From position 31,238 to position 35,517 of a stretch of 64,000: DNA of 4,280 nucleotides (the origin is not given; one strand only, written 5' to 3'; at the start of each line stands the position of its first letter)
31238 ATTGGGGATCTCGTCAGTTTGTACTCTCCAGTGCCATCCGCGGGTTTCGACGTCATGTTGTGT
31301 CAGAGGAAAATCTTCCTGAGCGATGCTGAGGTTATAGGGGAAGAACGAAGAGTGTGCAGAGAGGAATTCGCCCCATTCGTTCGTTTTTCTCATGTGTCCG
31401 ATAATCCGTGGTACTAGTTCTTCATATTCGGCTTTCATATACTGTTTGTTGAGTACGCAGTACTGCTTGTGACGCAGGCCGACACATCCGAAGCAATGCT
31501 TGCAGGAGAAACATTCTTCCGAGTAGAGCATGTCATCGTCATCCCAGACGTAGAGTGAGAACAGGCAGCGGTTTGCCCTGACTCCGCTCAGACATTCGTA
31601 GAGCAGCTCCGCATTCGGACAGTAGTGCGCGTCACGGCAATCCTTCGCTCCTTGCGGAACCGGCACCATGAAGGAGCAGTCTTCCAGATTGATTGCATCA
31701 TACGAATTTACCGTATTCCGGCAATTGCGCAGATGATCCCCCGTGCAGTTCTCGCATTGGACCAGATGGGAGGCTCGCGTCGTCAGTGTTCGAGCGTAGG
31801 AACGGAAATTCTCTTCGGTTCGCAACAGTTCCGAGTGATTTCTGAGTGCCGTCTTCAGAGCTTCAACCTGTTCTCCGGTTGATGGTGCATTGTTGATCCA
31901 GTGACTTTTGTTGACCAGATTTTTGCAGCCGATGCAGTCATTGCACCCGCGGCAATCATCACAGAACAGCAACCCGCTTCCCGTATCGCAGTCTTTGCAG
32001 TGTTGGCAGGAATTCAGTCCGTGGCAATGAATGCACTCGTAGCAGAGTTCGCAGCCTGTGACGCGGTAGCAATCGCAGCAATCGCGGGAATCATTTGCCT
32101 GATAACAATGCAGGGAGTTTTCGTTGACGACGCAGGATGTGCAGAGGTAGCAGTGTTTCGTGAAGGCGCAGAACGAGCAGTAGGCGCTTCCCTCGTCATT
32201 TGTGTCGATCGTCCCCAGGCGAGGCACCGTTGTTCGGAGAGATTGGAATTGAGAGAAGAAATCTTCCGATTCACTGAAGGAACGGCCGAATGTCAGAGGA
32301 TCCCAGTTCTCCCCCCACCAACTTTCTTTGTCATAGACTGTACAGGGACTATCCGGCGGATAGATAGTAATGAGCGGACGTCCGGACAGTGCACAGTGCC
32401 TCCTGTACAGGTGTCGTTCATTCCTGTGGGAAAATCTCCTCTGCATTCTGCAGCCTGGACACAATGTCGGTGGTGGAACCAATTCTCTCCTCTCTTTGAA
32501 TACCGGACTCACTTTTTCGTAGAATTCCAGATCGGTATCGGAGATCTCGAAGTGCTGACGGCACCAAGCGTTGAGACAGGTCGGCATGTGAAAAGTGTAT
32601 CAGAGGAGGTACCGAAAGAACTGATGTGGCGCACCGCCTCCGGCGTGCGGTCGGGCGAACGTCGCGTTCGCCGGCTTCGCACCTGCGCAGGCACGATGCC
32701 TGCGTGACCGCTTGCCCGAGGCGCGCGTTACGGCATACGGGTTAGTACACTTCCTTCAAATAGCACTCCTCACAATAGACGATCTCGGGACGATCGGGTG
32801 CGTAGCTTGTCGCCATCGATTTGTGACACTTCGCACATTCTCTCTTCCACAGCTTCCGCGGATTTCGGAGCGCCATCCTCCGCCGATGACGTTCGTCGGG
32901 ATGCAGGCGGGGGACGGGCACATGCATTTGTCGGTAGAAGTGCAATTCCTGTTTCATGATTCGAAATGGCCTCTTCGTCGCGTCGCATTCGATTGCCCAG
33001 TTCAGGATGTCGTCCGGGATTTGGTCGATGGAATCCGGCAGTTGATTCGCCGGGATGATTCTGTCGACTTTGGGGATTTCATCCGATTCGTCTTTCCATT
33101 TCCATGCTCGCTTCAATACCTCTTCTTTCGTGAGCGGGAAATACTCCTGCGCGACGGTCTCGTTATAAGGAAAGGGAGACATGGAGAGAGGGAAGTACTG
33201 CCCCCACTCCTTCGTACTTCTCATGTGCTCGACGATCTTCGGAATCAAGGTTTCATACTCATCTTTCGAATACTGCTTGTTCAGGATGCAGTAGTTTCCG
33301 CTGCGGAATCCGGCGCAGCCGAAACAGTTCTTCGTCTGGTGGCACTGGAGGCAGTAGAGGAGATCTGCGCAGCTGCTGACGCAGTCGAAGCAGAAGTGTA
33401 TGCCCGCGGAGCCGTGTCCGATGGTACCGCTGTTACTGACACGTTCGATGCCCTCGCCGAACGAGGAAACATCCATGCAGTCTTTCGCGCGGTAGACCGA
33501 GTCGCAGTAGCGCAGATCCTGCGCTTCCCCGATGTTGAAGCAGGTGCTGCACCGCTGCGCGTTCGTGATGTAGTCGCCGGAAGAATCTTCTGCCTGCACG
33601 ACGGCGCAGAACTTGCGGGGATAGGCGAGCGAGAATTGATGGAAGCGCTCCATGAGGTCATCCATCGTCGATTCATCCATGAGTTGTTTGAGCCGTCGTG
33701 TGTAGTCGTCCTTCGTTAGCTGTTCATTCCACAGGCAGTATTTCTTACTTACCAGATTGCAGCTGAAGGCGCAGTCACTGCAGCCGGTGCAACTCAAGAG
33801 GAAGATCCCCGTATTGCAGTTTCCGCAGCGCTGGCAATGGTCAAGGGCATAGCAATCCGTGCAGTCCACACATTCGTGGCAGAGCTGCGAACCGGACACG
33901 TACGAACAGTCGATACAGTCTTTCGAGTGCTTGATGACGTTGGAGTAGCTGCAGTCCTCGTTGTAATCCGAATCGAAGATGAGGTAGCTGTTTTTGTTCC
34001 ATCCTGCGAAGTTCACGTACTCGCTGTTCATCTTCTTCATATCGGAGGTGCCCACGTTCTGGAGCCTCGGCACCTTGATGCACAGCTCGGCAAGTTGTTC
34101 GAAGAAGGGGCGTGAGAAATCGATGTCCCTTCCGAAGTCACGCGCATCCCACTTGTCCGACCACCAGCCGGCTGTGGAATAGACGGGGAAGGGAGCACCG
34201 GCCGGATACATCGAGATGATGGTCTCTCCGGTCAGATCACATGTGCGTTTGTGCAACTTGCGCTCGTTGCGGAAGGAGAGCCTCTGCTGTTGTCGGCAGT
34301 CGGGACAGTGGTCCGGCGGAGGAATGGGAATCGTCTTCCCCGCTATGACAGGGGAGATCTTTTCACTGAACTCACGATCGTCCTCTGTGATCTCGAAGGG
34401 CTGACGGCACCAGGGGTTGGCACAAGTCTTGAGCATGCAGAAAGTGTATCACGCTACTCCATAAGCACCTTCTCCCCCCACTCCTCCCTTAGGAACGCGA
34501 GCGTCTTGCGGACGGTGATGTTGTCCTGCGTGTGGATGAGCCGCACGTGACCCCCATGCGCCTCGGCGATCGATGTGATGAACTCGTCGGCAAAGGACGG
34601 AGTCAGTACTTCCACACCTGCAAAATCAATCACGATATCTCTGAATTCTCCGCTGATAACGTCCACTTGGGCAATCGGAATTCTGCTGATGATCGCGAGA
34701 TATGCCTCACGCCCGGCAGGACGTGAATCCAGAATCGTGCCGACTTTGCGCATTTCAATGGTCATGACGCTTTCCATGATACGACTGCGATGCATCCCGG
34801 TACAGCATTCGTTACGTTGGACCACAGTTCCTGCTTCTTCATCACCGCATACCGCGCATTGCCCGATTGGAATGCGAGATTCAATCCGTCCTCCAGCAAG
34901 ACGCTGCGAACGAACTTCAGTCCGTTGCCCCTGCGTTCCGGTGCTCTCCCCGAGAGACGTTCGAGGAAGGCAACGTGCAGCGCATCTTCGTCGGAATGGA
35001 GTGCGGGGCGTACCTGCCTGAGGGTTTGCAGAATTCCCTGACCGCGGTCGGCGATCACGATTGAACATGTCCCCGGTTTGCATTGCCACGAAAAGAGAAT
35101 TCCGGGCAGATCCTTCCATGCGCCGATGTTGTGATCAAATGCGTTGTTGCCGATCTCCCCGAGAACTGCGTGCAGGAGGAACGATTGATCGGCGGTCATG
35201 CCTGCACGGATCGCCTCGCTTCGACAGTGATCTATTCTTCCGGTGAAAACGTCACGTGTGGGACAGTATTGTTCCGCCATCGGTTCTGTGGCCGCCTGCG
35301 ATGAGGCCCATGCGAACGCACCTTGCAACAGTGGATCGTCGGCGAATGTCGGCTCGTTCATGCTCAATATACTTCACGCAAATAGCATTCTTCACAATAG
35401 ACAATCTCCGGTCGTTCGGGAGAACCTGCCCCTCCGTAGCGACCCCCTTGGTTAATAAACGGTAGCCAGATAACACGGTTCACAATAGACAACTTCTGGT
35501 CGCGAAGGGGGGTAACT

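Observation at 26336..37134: Tandem array of five ~560-aa cysteine-rich zinc-ribbon paralogues (plus a fossil sixth) with embedded regulators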

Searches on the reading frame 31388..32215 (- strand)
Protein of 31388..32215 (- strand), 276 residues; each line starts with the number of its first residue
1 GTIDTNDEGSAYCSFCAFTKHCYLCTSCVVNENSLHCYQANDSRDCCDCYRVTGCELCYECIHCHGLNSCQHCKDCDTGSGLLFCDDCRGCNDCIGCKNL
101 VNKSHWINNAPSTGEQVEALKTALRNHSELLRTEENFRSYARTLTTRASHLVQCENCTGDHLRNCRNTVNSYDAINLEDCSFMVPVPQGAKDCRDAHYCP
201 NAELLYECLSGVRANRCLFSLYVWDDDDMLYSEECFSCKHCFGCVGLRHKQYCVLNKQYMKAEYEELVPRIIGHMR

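Call 74: predict_structure(alignment_id=A4)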
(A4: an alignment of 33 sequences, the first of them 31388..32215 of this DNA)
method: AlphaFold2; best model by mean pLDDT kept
length: 276 residues; sequences in the alignment: 33
mean_pLDDT: 78.8   pTM: 0.63
mean pLDDT of the five models: 78.8, 78.3, 78.3, 73.8, 67.5
residues with pLDDT >= 90: 42; 70-90: 164; 50-70: 64; < 50: 6
segments of 3 or more residues with pLDDT < 50: 140-142
pLDDT, mean of each block of 10 residues (from residue 1): 80 85 88 88 88 87 85 85 84 75 64 65 57 54 58 86 89 86 82 91 92 92 88 83 65 64 79 60
secondary structure, 60 per line:
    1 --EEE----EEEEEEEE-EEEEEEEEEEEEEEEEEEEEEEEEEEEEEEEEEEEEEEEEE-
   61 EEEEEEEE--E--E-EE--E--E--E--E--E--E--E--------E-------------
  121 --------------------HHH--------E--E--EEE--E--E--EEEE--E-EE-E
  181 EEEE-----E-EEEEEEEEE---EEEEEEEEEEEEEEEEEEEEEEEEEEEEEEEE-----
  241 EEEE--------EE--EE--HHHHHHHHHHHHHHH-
elements in order: E3-5 E10-17 E19-59 E61-68 E158-160 E169-172 E180-184 E192-200 E204-235 E241-244 H261-275

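Call 76: fold_search(model_id=the predicted structure, library=pdb)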
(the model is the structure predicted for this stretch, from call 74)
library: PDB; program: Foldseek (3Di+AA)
matches with E <= 10: 76; with E <= 0.001: 0
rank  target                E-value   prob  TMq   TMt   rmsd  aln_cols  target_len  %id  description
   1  6fls_D                1.6e-01  0.02  0.09  0.10  16.0       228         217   10  Pentapeptide repeat family protein from Clostridium botulinum (released 2018-08-15)
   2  5zru_A                3.3e-01  0.04  0.12  0.08  17.4       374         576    4  Crystal structure of Agl-KA catalytic domain (released 2019-10-23)
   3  6fls_A                4.8e-01  0.02  0.09  0.11  15.5       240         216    8  Pentapeptide repeat family protein from Clostridium botulinum (released 2018-08-15)
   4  8ikw_B                5.3e-01  0.02  0.09  0.09  18.9       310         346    5  A complex structure of PGIP-PG (released 2024-02-07)
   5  3zpp                  7.1e-01  0.03  0.13  0.10  19.6       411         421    7  Structure of the Streptococcus pneumoniae surface protein and adhesin PfbA (released 2013-05-29)
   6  2pyg_B                7.1e-01  0.02  0.11  0.09  17.4       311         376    8  Azotobacter vinelandii Mannuronan C-5 epimerase AlgE4 A-module (released 2008-05-27)
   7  2pyg_A                7.5e-01  0.02  0.11  0.10  17.1       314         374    8  Azotobacter vinelandii Mannuronan C-5 epimerase AlgE4 A-module (released 2008-05-27)
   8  2pyh_B                7.9e-01  0.02  0.12  0.10  16.5       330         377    7  Azotobacter vinelandii Mannuronan C-5 epimerase AlgE4 A-module complexed with mannuronan trisaccharide (released 2008-05-27)
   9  3wwg_A                1.1e+00  0.02  0.13  0.09  17.5       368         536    5  Crystal structure of the N-glycan-deficient variant N448A of isopullulanase complexed with isopanose (released 2014-11-12)
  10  5lw3                  1.2e+00  0.02  0.11  0.09  16.6       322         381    8  Azotobacter vinelandii Mannuronan C-5 epimerase AlgE6 A-module (released 2017-10-25)
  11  2pyh_A                1.4e+00  0.02  0.13  0.10  16.5       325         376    9  Azotobacter vinelandii Mannuronan C-5 epimerase AlgE4 A-module complexed with mannuronan trisaccharide (released 2008-05-27)
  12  9ozl_B                1.4e+00  0.02  0.12  0.10  18.7       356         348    8  Crystal structure of the polysaccharide lyase RbmB from Vibrio cholerae (released 2026-03-11)
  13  2xt4_A                1.4e+00  0.01  0.09  0.11  15.9       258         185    8  Structure of the pentapeptide repeat protein AlbG, a resistance factor for the topoisomerase poison albicidin. (released 2010-10-13)
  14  2w7z_A                1.4e+00  0.02  0.11  0.11  14.9       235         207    9  Structure of the pentapeptide repeat protein EfsQnr, a DNA gyrase inhibitor. Free amines modified by cyclic pentylatio (released 2009-05-05)
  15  9ozl_C                1.5e+00  0.01  0.11  0.10  16.7       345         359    6  Crystal structure of the polysaccharide lyase RbmB from Vibrio cholerae (released 2026-03-11)
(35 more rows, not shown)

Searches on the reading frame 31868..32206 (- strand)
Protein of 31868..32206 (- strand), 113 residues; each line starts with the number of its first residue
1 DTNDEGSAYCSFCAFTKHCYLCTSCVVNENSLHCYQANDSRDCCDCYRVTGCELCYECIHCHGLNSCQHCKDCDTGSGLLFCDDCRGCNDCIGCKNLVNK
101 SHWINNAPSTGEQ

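Call 63: search_solved_structures(query=A3, max_evalue=10, show_alignments=3)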
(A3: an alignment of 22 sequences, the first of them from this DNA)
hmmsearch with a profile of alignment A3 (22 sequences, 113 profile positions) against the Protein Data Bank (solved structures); distinct sequences matched with E-value up to 10: 4.
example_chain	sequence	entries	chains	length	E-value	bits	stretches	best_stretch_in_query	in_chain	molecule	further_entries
4hp1_C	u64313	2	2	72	0.017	18.3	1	26-78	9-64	LOC100036628 protein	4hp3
2yuh_A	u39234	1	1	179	0.6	13.4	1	64-98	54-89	Tubulin-specific chaperone C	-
9m1m_C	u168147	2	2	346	0.64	13.3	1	64-99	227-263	Tubulin-specific chaperone C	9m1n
1ezg_A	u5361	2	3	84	1.3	12.3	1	37-96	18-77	THERMAL HYSTERESIS PROTEIN ISOFORM YL-1 | Thermal hysteresis protein isoform YL-1 (2-14)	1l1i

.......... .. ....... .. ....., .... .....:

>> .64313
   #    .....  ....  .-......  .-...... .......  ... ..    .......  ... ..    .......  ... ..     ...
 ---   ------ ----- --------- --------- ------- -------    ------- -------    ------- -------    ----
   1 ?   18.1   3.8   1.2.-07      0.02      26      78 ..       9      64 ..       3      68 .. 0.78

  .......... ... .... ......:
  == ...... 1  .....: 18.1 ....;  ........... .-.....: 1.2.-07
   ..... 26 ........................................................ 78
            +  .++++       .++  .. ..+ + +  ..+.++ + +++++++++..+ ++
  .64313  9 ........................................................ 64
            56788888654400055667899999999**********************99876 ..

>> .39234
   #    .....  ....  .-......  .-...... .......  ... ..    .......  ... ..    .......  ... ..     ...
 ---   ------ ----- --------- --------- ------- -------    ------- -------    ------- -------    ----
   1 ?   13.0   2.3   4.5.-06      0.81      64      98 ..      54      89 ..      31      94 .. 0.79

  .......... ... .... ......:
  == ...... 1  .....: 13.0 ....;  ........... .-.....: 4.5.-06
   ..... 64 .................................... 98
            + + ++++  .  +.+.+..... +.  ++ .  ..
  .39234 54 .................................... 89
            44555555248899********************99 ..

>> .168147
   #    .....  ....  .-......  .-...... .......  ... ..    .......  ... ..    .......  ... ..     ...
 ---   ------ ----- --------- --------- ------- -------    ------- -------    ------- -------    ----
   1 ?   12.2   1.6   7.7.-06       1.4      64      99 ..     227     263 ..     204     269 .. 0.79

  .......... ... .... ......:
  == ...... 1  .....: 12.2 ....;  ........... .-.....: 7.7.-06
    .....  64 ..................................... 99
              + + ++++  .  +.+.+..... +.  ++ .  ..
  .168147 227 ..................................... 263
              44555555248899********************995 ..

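Call 64: find_homologous_proteins(query=A3, max_evalue=0.001)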
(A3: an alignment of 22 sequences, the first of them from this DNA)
Query A3 (22 sequences) (113 aa, profile of the alignment): 15 proteins with E <= 0.001 among 103 candidates.
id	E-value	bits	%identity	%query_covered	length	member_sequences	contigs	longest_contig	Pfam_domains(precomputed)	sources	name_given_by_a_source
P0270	6.1e-31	125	34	93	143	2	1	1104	-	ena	-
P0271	6.3e-31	125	29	99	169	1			-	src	-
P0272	6.0e-30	121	36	99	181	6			-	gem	-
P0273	1.0e-29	121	38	99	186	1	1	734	-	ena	-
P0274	1.5e-29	120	35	94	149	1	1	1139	-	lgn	-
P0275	1.3e-27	114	39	70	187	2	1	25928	-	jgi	jgi:hypothetical protein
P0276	9.7e-26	108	32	86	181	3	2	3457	-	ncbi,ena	-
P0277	3.0e-25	106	36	64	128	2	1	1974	-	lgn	-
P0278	3.8e-24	103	44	30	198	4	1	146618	-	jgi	jgi:hypothetical protein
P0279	1.0e-22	98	39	71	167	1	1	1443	-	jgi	-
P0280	4.7e-20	90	36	81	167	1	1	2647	-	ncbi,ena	-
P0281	9.0e-18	82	32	84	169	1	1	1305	-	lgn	-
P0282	2.4e-17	81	30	74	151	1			-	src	-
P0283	5.8e-17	80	29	98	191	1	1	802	-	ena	-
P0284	2.0e-16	78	24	78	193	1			-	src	-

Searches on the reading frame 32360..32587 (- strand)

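Call 32: search_protein_families(library=pfam, proteins=[window:32360-32587:-], max_evalue=10)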
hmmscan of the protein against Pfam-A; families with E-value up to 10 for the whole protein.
seq(76 aa): 1 family
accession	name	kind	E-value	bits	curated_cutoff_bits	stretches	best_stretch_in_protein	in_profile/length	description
PF25214.1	HVO_B0008_N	-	0.059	13.7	27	1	43-69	4-31/38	HVO_B0008 N-terminal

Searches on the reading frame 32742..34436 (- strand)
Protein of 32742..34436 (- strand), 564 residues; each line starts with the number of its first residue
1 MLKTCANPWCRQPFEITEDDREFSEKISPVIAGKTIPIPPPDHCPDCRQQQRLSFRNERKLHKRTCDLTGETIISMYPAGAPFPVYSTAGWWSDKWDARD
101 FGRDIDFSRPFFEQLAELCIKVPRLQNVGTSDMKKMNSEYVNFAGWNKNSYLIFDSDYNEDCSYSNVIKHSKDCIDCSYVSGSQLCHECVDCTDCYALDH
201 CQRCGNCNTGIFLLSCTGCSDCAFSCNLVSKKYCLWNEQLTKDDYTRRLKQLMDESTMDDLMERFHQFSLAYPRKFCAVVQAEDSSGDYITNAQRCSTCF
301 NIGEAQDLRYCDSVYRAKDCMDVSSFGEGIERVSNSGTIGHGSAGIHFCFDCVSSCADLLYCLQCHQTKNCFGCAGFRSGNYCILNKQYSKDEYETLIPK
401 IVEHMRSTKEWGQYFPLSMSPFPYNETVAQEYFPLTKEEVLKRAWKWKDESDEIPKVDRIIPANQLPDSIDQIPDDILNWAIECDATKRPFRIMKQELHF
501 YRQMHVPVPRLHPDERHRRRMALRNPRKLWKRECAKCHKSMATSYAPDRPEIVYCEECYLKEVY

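Call 3: search_protein_families(library=pfam, proteins=[window:32742-34436:-], max_evalue=1)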
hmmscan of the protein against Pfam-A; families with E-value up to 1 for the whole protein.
window:32742-34436:- (564 aa): 2 families
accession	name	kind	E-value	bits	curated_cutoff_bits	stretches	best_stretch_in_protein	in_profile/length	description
PF23477.1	zf_Tbcl_2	-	0.00078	19.5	27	1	527-561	1-35/37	Probable treble clef zinc finger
PF13442.11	Cytochrome_CBB3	-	0.0079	16.9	27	1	523-540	3-20/68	Cytochrome C oxidase, cbb3-type, subunit III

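Call 4: search_protein_families(library=ncbifam, proteins=[window:32742-34436:-], max_evalue=1)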
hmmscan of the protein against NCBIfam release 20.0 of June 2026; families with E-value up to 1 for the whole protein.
window:32742-34436:- (564 aa): 1 family
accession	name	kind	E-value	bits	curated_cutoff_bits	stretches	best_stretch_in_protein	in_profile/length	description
TIGR04272.1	cxxc_cxxc_Mbark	domain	0.01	15.5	36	1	527-561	1-35/37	CxxC-x17-CxxC domain-containing protein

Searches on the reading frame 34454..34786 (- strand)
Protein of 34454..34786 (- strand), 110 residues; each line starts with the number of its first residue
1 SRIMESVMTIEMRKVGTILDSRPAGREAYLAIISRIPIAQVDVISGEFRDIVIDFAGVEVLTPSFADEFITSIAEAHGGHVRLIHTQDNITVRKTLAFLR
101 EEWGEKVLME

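Call 3: search_protein_families(library=pfam, proteins=[window:34454-34786:-], max_evalue=1)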
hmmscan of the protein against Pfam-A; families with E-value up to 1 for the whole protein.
window:34454-34786:- (110 aa): 1 family
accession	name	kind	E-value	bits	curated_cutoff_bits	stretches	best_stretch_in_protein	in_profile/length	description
PF14213.11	DUF4325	-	2.3e-08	34.1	23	1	47-88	15-61/64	STAS-like domain of unknown function (DUF4325)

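Call 4: search_protein_families(library=ncbifam, proteins=[window:34454-34786:-], max_evalue=1)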
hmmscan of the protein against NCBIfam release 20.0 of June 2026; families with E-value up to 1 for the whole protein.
window:34454-34786:- (110 aa): 0 families

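Call 57: search_protein_families(library=padloc, proteins=[window:34454-34786:-], max_evalue=0.01)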
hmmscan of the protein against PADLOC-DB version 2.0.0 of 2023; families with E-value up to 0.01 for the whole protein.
window:34454-34786:- (110 aa): 0 families

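Call 58: search_protein_families(library=phrogs, proteins=[window:34454-34786:-], max_evalue=0.01)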
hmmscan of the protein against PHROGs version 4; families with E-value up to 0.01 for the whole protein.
window:34454-34786:- (110 aa): 0 families

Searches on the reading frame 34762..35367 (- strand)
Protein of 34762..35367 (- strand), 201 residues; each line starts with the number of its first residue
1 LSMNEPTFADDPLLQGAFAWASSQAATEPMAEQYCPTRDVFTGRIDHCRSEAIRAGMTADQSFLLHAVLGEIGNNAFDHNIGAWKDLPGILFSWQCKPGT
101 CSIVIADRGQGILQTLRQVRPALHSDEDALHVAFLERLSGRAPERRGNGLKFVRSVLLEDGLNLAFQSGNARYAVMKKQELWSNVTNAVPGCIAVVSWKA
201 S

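Call 3: search_protein_families(library=pfam, proteins=[window:34762-35367:-], max_evalue=1)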
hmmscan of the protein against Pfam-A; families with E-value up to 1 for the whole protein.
window:34762-35367:- (201 aa): 2 families
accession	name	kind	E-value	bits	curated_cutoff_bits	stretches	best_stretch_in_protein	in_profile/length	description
PF13581.12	HATPase_c_2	-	0.003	18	27.4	1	53-140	20-92/127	Histidine kinase-like ATPase domain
PF02518.31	HATPase_c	-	0.031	15.1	26.4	1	64-159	5-85/111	Histidine kinase-, DNA gyrase B-, and HSP90-like ATPase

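Call 4: search_protein_families(library=ncbifam, proteins=[window:34762-35367:-], max_evalue=1)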
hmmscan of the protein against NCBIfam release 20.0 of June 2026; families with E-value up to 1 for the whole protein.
window:34762-35367:- (201 aa): 0 families

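Call 57: search_protein_families(library=padloc, proteins=[window:34762-35367:-], max_evalue=0.01)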
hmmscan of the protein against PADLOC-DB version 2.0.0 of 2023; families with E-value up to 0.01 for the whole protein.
window:34762-35367:- (201 aa): 0 families

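Call 58: search_protein_families(library=phrogs, proteins=[window:34762-35367:-], max_evalue=0.01)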
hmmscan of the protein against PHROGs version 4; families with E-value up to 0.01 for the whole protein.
window:34762-35367:- (201 aa): 2 families
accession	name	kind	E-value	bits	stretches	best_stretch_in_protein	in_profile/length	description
phrog_3364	-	unknown function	2e-12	48.1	1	40-191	118-281/304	-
phrog_5816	-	unknown function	0.00026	20.8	1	51-141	144-238/441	-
